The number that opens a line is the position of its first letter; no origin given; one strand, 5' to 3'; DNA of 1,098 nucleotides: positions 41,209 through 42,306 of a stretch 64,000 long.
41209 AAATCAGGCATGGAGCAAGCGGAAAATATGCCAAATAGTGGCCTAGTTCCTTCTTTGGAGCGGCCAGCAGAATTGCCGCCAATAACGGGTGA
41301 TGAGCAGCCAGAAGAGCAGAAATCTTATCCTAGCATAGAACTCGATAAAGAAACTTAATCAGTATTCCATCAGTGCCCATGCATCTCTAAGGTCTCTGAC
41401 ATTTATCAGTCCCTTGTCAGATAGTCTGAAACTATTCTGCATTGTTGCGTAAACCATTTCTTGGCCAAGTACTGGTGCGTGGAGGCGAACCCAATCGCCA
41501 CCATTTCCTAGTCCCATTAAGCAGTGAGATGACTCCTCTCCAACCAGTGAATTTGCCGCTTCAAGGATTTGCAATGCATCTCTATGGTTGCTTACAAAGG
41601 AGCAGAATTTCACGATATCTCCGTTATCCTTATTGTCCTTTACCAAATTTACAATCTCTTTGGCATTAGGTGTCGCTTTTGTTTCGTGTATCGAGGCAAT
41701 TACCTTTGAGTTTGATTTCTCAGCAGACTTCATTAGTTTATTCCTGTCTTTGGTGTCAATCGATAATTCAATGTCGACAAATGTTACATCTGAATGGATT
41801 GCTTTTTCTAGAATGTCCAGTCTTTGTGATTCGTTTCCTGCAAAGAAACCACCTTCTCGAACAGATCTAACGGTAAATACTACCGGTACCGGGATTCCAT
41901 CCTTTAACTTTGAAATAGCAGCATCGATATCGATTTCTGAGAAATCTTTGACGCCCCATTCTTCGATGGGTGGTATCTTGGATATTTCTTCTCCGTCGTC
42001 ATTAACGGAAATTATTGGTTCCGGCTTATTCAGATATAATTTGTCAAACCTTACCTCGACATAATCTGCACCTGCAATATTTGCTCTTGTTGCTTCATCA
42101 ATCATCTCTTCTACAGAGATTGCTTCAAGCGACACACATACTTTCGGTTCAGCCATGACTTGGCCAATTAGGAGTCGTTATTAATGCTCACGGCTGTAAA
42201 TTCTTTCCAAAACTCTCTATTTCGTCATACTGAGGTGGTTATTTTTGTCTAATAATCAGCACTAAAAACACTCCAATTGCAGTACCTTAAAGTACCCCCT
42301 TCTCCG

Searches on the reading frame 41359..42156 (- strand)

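Call 69: search_protein_families(library=pfam, proteins=[window:41359-42156:-], max_evalue=1)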
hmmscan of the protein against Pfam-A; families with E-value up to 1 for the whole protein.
window:41359-42156:- (265 aa): 2 families
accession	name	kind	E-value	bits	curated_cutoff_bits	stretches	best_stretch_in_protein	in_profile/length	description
PF01487.21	DHquinase_I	-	8.1e-39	134.5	22.2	1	7-259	1-229/230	Type I 3-dehydroquinase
PF15935.10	RnlA_toxin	-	0.35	11.6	27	1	133-178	10-54/87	RNase LS, bacterial toxin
